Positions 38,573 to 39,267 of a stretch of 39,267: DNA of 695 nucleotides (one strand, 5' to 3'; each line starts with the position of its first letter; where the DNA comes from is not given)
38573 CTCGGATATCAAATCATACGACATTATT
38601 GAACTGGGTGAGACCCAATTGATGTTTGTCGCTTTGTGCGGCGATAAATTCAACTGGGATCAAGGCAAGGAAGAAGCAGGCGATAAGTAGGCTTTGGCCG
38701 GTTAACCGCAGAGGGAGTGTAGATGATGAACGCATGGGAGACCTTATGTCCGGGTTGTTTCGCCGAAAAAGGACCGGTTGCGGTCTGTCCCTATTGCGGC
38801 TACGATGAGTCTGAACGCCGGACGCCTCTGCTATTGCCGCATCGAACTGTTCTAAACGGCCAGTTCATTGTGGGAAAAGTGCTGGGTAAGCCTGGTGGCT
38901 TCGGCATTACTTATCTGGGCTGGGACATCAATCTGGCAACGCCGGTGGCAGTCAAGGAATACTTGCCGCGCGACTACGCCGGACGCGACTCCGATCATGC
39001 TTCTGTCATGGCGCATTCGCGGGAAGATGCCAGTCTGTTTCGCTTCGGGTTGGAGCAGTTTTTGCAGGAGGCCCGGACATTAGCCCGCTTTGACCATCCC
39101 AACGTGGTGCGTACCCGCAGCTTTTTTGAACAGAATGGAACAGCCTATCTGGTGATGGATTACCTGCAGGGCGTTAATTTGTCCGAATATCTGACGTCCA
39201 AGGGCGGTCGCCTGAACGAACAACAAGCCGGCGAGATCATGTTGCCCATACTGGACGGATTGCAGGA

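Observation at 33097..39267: Candidate uncharacterised transmembrane phospho-threonine system: outward-facing vWA and trypsin-like protease tethered to cytoplasmic FHA domains, with two PP2C phosphatases, a Zn-ribbon-FHA adaptor and a Zn-ribbon kinase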

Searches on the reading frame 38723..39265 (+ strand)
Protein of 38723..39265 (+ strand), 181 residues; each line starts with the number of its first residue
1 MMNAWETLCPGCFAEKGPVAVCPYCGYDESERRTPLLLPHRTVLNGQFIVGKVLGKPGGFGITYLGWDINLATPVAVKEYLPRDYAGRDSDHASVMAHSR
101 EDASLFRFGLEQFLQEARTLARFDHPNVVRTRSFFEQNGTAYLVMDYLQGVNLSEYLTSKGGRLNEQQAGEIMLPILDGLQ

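Call 5: search_protein_families(library=pfam, proteins=[window:38723-39265:+], max_evalue=0.01)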
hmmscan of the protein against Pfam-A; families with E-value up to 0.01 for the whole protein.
window:38723-39265:+ (181 aa): 2 families
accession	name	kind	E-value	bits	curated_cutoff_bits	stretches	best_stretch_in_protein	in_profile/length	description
PF00069.31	Pkinase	-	2.3e-12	47.3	31.7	1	58-181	10-112/263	Protein kinase domain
PF07714.23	PK_Tyr_Ser-Thr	-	2e-09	37.6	23.1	1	110-180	45-115/258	Protein tyrosine and serine/threonine kinase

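Call 7: search_protein_families(library=padloc, proteins=[window:38723-39265:+], max_evalue=0.01)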
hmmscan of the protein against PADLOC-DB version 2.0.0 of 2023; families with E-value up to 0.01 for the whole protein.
window:38723-39265:+ (181 aa): 26 families (the best 25 are shown)
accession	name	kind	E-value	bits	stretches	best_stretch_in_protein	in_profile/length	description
PDLC04138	mad6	-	1.8e-22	78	1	43-181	48-167/659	mads_6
PDLC04053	PD-T4-6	-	9.4e-17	59.4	1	46-181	9-124/311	-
PDLC04042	PD-T4-6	-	1.6e-15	55.5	1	41-181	4-123/292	-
PDLC04047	PD-T4-6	-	2.1e-13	48.1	1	109-180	54-124/327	-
PDLC04057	PD-T4-6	-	1.5e-12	45.3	1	110-180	52-121/443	-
PDLC04054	PD-T4-6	-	4e-12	44.2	1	44-180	9-124/347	-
PDLC04048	PD-T4-6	-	6.8e-12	43.4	1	109-180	54-124/354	-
PDLC04050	PD-T4-6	-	3.7e-11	40.6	1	109-167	106-163/480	-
PDLC04060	PD-T4-6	-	6.4e-11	39.8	1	110-181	52-122/486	-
PDLC04061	PD-T4-6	-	1.1e-10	39.7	1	41-180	11-133/510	-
PDLC04044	PD-T4-6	-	3.5e-10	37.5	1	110-177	81-148/372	-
PDLC04043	PD-T4-6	-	5.9e-10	36.8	1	45-176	14-124/452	-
PDLC04045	PD-T4-6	-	6.4e-10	36.5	1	42-174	29-146/350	-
PDLC04041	PD-T4-6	-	8.1e-09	33.2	1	110-180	72-142/443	-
PDLC01088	C3a189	-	1.8e-08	31.4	1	53-156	4-87/840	kinase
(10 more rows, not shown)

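Call 8: search_protein_families(library=ncbifam, proteins=[window:38723-39265:+], max_evalue=0.01)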
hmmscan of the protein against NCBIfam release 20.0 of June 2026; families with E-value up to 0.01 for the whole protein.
window:38723-39265:+ (181 aa): 8 families
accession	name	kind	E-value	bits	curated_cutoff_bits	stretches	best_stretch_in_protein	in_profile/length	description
NF033483.0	PknB_PASTA_kin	equivalog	2.9e-14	53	450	1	43-181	4-121/563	Stk1 family PASTA domain-containing Ser/Thr kinase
NF047741.1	antiphage_MADS6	equivalog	1.5e-13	50.2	460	1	110-181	535-605/612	methylation-associated defense system protein kinase MAD6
NF009651.0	PRK13184.1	equivalog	2e-05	22.7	839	1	98-159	34-95/932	serine/threonine-protein kinase PknD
NF038150.1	lanthi_synth_IV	equivalog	4.4e-05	22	650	1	21-169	166-296/851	class IV lanthionine synthetase LanL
NF052427.1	StpK7MSMEG_1200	equivalog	5.4e-05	21.9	900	1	110-173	51-114/601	serine/threonine protein kinase StpK7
TIGR03903.1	TOMM_kin_cyc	equivalog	0.0006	17.7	705.75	1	99-180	11-92/1267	TOMM system kinase/cyclase fusion protein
NF038151.1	lanthi_synth_III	equivalog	0.0021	16.5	575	1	110-162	267-320/833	class III lanthionine synthetase LanKC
NF033442.0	BREX_PglW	equivalog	0.0077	13.9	990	0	113-166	555-608/1391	BREX system serine/threonine kinase PglW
